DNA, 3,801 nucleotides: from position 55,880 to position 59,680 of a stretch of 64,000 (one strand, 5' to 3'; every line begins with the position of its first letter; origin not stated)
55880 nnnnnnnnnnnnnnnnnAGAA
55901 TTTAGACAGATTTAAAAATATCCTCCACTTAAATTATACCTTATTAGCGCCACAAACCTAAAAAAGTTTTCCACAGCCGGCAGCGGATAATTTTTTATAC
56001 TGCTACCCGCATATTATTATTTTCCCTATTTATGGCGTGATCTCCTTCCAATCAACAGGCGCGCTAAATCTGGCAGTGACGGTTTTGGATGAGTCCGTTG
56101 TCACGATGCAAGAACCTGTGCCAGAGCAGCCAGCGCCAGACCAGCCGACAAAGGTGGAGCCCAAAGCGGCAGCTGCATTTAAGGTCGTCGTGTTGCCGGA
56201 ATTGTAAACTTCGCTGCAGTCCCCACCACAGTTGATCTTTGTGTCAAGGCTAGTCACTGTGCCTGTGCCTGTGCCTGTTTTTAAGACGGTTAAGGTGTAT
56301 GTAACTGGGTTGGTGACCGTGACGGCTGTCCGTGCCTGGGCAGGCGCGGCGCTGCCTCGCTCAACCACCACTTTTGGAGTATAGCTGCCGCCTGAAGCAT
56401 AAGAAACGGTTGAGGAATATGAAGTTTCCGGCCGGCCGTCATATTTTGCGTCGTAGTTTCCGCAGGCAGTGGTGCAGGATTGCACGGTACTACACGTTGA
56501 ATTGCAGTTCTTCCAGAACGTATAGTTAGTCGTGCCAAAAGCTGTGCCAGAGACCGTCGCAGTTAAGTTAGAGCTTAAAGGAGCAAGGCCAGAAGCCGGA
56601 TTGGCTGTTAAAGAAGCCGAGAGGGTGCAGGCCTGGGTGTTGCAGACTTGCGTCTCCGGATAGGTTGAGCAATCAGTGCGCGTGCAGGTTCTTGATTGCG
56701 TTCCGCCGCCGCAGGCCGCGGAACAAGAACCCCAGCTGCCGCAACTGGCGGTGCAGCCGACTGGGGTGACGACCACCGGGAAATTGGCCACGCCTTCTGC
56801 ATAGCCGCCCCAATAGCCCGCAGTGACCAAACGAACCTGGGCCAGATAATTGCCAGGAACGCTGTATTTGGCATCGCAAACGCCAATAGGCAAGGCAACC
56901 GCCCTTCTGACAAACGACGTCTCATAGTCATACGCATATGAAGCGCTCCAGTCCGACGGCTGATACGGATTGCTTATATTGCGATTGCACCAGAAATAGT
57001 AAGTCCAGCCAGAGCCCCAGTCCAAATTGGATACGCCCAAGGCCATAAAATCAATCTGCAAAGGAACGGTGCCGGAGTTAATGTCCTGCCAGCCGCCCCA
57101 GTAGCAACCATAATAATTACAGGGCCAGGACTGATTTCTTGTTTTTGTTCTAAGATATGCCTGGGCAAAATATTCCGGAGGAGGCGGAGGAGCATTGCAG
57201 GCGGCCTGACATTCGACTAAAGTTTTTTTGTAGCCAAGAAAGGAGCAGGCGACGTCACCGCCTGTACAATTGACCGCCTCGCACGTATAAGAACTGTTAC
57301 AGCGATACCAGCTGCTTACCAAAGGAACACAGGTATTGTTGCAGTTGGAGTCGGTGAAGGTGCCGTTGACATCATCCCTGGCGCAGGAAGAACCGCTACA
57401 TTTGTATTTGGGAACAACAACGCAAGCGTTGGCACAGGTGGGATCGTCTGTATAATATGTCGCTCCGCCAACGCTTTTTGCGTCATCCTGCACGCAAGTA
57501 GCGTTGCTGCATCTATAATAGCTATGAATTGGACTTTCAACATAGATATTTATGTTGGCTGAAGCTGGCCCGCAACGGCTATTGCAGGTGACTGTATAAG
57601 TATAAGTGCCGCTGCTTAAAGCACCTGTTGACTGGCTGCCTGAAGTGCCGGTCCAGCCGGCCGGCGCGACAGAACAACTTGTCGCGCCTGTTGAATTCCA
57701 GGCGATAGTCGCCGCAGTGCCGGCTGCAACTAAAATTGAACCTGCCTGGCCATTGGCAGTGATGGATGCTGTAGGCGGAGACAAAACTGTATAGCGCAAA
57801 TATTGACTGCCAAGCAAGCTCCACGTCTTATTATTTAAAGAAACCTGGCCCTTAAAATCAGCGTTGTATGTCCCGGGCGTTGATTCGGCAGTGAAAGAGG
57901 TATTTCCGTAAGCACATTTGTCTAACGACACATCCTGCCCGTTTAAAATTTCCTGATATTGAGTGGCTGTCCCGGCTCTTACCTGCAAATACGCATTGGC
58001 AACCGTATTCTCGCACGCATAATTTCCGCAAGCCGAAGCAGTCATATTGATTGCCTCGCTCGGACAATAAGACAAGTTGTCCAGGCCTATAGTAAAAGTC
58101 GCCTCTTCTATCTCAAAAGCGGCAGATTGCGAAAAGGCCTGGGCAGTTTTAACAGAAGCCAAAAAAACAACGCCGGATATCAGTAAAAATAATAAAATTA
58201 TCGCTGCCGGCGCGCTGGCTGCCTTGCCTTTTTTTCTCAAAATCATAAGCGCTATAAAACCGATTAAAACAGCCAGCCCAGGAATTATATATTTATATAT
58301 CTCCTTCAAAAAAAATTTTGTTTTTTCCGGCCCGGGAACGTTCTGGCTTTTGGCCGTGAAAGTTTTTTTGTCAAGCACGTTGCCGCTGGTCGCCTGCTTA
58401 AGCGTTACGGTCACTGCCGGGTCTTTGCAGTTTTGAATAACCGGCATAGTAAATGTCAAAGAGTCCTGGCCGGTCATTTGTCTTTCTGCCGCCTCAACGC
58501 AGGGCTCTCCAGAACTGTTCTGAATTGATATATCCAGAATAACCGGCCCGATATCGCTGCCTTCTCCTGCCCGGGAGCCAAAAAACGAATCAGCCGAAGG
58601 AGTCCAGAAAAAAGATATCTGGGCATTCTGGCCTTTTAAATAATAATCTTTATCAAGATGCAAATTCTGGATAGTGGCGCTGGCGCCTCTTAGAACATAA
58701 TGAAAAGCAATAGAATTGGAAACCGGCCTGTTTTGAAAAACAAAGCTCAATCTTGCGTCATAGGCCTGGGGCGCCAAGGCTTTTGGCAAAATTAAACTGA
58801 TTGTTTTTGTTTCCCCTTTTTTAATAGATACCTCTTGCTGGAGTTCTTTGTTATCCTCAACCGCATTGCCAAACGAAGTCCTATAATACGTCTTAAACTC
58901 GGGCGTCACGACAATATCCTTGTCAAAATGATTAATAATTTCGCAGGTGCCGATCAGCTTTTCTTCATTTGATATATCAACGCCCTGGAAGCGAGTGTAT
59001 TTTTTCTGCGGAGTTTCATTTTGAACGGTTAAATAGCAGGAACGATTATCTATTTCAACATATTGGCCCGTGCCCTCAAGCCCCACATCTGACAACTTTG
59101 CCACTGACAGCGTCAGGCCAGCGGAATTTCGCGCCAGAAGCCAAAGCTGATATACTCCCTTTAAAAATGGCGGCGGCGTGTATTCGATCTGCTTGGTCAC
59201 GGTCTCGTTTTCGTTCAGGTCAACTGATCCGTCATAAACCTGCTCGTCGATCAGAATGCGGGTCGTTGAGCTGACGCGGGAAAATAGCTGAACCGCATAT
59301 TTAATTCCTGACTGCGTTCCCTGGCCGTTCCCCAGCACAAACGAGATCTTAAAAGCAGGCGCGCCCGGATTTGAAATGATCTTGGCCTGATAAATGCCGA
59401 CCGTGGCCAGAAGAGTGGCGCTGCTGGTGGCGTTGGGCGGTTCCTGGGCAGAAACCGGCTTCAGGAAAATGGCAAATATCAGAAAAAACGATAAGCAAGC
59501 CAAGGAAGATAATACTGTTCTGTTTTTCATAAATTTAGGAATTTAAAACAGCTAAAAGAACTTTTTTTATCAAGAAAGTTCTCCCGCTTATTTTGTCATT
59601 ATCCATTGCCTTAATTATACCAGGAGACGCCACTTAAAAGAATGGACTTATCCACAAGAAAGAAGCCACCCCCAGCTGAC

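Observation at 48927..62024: Pilus-associated adhesin locus: three minor pilins, a Gly-rich anchored protein, two giant TSP1-like surface proteins and an M64-like protein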

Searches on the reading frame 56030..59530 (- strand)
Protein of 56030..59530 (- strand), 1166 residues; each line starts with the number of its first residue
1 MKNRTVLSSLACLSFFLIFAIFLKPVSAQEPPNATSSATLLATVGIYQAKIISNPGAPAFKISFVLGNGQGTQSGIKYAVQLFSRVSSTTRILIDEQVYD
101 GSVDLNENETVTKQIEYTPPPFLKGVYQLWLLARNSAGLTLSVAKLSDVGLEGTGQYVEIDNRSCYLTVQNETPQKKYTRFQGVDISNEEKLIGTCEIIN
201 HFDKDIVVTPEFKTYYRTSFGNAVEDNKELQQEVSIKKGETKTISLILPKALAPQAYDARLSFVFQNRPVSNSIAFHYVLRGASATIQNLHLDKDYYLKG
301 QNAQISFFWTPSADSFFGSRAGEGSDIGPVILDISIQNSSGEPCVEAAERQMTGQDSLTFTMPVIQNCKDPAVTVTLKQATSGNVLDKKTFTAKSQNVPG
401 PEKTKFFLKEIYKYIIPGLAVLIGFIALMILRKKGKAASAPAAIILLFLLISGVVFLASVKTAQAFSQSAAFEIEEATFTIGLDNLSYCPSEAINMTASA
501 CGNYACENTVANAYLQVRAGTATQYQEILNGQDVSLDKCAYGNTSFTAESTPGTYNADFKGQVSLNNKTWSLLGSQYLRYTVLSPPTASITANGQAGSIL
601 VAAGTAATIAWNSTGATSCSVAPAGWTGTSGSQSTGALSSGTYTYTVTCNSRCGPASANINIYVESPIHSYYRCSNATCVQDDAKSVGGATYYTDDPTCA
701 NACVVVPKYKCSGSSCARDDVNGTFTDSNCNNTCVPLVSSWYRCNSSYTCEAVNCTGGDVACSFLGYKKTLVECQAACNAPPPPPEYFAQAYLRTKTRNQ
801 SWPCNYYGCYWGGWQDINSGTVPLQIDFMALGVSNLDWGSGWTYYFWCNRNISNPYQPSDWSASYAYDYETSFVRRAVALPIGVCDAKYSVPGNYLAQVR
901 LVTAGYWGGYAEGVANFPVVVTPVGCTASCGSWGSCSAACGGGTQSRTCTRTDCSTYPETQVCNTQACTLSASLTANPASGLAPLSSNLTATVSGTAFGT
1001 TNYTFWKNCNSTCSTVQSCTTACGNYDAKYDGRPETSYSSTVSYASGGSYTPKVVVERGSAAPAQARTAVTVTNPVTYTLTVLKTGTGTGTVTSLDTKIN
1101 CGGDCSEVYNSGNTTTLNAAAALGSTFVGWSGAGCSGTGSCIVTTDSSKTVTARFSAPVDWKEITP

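Call 3: search_protein_families(library=pfam, proteins=[window:56030-59530:-], max_evalue=0.1)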
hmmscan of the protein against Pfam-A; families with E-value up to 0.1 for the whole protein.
window:56030-59530:- (1166 aa): 2 families
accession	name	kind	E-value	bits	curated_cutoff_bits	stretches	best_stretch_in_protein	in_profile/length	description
PF13567.11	DUF4131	-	0.0021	18.2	31.6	0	414-471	7-61/165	Domain of unknown function (DUF4131)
PF18998.6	Flg_new_2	-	0.0045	17.4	23.6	1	1082-1157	3-71/73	Divergent InlB B-repeat domain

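Call 4: search_protein_families(library=ncbifam, proteins=[window:56030-59530:-], max_evalue=0.1)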
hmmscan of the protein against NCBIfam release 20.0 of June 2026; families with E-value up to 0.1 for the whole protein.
window:56030-59530:- (1166 aa): 0 families

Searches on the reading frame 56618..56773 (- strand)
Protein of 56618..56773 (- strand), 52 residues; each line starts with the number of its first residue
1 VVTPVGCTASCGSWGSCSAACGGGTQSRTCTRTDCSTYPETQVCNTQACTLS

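Call 26: search_protein_families(library=pfam, proteins=[window:56618-56773:-], max_evalue=10)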
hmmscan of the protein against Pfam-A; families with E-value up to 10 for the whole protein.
seq(52 aa): 5 families
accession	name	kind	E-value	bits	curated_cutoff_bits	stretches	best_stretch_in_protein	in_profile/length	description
PF19035.6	TSP1_CCN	-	9.2e-05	23.1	27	1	7-49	1-44/44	CCN3 Nov like TSP1 domain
PF19030.6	TSP1_ADAMTS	-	0.013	16.2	23.8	1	11-49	3-55/55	Thrombospondin type 1 domain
PF19028.6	TSP1_spondin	-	0.21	12.3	41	0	12-49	7-52/52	Spondin-like TSP1 domain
PF00090.25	TSP_1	-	2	9.1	21.6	0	12-49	4-49/49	Thrombospondin type 1 domain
PF18978.5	DUF5714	-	3.7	7.5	26.2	1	8-46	69-107/173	Family of unknown function (DUF5714)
